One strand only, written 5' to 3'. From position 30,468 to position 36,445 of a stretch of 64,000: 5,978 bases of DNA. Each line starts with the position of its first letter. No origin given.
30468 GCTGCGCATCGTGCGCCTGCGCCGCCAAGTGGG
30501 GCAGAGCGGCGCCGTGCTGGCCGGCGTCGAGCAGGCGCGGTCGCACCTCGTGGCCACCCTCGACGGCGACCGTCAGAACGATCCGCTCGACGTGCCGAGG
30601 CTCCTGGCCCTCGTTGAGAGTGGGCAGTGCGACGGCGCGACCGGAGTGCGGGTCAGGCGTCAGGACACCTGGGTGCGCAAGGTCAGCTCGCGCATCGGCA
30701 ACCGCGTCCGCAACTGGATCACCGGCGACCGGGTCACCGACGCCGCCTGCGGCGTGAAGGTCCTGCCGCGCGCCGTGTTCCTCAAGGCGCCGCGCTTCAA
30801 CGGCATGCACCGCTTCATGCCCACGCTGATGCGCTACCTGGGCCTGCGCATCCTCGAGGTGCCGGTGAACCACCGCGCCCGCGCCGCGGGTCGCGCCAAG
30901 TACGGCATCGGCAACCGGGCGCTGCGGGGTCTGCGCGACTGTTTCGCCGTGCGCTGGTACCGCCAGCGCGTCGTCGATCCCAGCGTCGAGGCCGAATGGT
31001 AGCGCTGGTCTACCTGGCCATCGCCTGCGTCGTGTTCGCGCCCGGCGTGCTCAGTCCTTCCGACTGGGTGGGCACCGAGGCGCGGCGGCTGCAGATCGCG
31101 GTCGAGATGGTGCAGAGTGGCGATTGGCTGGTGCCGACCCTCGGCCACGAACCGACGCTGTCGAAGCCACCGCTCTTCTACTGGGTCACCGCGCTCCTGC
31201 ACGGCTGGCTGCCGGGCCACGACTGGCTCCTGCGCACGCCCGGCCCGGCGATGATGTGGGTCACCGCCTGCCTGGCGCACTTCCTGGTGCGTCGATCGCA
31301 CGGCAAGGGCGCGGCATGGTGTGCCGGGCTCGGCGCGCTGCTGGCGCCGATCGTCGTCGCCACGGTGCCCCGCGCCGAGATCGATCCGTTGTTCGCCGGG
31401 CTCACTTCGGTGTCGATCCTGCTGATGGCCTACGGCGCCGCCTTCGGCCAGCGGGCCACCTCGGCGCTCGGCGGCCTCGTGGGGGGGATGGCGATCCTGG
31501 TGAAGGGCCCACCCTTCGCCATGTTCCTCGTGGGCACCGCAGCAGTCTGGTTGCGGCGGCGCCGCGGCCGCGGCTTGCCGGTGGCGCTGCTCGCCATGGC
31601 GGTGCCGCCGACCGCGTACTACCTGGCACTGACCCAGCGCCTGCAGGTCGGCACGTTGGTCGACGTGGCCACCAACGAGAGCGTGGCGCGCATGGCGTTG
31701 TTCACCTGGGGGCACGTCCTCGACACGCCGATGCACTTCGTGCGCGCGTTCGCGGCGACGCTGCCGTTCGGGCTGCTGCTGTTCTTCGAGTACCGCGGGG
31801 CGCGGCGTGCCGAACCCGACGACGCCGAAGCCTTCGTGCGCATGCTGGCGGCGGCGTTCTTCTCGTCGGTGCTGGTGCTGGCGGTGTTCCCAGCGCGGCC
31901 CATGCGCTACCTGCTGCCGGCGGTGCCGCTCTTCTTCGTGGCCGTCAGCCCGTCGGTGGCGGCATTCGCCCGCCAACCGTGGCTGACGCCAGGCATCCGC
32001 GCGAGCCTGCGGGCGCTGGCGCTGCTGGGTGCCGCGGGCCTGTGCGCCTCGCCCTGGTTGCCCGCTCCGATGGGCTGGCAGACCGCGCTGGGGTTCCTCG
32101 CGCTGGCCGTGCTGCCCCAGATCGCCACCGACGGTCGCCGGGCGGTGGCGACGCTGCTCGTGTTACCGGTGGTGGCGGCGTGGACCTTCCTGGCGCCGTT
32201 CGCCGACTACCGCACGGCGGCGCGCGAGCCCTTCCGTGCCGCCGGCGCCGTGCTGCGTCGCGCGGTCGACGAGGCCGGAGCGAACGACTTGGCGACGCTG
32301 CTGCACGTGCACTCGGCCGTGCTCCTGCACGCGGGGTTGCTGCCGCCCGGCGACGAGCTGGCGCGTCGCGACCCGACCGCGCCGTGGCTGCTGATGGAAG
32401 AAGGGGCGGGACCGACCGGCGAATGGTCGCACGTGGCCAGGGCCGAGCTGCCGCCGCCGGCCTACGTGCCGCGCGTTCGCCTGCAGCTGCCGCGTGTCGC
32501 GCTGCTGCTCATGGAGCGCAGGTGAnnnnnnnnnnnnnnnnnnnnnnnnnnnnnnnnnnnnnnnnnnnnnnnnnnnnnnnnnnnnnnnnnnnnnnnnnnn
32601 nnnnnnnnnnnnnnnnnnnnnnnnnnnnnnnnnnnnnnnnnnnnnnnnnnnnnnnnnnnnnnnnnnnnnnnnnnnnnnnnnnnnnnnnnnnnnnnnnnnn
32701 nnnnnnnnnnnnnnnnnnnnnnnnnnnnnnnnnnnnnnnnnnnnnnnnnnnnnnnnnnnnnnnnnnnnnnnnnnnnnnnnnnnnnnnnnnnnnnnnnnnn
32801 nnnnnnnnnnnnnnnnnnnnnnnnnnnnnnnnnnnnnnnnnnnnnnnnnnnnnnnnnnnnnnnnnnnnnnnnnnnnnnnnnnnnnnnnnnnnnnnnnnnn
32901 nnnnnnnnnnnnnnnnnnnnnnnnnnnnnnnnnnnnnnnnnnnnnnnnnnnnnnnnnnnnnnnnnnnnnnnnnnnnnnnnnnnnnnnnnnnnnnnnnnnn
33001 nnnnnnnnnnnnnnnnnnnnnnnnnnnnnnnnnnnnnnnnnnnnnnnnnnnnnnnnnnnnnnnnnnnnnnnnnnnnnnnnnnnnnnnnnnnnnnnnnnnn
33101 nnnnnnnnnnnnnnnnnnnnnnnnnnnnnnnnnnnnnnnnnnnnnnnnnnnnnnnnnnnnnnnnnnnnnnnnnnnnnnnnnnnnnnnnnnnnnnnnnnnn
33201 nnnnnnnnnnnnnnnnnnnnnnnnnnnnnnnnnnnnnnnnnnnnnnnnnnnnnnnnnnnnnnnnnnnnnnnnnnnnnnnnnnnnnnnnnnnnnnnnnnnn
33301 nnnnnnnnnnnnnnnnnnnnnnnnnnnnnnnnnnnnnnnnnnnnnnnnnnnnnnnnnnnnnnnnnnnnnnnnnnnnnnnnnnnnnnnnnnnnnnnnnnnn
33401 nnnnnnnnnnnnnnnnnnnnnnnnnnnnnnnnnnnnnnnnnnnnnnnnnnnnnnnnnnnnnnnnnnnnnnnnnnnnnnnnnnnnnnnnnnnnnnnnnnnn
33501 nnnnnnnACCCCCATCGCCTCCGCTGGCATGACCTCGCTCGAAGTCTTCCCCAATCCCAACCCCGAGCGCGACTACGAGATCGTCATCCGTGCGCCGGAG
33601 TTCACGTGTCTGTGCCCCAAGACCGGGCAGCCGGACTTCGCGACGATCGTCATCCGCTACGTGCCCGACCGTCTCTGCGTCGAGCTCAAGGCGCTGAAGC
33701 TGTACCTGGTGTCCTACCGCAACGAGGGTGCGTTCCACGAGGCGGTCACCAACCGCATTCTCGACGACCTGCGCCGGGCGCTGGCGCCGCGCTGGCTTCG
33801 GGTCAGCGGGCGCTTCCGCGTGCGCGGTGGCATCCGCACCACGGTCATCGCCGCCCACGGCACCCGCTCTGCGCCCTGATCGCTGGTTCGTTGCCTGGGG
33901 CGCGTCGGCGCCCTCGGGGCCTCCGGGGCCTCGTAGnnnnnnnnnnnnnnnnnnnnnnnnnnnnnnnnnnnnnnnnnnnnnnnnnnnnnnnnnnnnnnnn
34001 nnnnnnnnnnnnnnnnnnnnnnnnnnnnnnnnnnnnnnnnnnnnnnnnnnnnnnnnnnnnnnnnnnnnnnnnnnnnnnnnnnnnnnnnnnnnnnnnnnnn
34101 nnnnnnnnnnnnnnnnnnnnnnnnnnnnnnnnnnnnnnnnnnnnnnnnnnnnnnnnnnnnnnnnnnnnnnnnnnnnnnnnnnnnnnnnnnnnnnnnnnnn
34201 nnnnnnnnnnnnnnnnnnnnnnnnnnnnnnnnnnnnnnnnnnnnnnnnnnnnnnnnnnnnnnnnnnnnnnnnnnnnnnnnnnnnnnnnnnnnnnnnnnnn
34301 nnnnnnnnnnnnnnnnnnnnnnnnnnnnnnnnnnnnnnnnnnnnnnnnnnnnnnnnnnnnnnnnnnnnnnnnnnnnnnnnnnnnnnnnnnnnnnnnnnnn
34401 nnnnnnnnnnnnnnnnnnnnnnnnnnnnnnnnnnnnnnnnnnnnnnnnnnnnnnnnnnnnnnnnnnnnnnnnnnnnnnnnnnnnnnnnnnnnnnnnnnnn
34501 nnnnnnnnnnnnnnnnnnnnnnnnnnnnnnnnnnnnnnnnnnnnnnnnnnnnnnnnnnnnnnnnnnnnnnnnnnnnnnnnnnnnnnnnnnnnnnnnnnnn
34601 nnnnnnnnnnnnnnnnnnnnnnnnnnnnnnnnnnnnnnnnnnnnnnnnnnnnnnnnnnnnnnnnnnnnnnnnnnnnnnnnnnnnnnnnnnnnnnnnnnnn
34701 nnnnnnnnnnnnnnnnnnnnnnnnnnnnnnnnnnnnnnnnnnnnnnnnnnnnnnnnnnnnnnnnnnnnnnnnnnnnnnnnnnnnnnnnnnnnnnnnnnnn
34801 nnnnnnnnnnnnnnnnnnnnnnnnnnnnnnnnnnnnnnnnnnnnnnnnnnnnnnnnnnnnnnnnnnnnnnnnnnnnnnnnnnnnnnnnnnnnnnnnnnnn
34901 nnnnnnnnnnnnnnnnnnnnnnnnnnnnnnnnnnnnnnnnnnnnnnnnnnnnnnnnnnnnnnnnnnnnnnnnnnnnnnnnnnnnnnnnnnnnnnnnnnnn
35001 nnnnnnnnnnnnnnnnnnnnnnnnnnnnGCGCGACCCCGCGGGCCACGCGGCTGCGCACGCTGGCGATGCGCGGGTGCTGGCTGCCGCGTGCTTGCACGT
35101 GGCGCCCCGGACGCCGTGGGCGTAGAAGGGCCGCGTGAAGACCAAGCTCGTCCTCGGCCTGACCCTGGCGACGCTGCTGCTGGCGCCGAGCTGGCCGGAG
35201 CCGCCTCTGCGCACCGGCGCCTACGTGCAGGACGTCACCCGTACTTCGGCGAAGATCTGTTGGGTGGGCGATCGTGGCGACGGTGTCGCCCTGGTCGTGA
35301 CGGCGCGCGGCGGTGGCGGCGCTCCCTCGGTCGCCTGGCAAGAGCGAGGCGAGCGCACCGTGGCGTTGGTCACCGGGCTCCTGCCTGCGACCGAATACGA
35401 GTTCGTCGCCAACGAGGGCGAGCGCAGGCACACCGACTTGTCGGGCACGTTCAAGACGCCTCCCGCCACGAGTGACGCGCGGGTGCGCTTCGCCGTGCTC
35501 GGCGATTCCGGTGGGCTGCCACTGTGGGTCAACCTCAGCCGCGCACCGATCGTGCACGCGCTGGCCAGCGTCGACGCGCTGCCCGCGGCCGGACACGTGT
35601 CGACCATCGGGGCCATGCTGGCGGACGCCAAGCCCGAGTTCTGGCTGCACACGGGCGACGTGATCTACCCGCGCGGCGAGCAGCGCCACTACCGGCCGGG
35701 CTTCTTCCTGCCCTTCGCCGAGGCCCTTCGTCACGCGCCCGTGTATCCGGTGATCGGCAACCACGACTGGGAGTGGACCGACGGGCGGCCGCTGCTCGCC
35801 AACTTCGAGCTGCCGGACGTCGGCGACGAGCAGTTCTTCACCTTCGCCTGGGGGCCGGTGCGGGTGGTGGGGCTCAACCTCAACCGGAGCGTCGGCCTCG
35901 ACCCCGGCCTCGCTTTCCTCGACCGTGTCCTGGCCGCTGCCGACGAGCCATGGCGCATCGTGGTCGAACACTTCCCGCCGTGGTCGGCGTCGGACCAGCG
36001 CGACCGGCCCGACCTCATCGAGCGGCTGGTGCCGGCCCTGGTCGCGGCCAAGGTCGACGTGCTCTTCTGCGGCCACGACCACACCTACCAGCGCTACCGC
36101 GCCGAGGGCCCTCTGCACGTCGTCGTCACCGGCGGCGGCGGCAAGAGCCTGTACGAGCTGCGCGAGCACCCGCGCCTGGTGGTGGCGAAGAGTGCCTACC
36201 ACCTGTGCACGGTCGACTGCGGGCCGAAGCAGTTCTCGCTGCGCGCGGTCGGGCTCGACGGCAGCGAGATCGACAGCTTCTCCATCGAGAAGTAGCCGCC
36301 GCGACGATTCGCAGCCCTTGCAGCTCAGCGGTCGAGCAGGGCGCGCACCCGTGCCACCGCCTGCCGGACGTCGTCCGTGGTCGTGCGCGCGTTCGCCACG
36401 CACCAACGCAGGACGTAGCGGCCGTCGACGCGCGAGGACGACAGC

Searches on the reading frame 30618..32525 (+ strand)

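Call 29: search_protein_families(library=pfam, proteins=[window:30618-32525:+], max_evalue=0.00001)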
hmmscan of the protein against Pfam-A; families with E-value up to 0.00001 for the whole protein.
window:30618-32525:+ (635 aa): 1 family
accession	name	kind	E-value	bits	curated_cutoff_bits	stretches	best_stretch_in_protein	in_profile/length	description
PF13231.12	PMT_2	-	6e-08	33.5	26.1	1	182-316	1-136/160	Dolichyl-phosphate-mannose-protein mannosyltransferase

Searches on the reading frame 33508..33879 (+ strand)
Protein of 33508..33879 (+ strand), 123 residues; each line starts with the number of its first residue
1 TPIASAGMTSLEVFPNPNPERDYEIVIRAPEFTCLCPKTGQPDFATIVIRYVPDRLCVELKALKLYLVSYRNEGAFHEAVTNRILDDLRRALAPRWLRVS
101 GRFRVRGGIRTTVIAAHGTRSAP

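Call 29: search_protein_families(library=pfam, proteins=[window:33508-33879:+], max_evalue=0.00001)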
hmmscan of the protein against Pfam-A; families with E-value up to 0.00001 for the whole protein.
window:33508-33879:+ (123 aa): 1 family
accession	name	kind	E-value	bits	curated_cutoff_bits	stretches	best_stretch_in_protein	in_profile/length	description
PF14489.11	QueF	-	1.9e-34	118.2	27.3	1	42-120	1-79/81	QueF-like protein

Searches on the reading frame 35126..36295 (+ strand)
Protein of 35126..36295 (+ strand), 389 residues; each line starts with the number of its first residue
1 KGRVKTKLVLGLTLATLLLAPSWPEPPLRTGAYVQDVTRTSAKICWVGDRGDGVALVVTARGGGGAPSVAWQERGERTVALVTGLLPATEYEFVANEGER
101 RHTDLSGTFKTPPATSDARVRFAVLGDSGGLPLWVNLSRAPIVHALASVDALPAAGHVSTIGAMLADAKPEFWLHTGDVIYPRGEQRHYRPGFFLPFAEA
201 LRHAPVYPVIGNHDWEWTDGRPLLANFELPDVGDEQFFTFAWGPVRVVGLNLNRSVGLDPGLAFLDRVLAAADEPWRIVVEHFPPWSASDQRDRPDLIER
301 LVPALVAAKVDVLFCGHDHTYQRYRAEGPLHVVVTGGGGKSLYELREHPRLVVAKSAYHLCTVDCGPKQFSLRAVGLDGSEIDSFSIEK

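Call 30: search_protein_families(library=pfam, proteins=[window:35126-36295:+], max_evalue=0.00001)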
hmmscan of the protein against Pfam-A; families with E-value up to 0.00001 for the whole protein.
window:35126-36295:+ (389 aa): 1 family
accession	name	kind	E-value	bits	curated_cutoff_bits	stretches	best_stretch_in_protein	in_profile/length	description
PF00149.33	Metallophos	-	6.2e-15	56.6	21.5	1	121-321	2-191/191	Calcineurin-like phosphoesterase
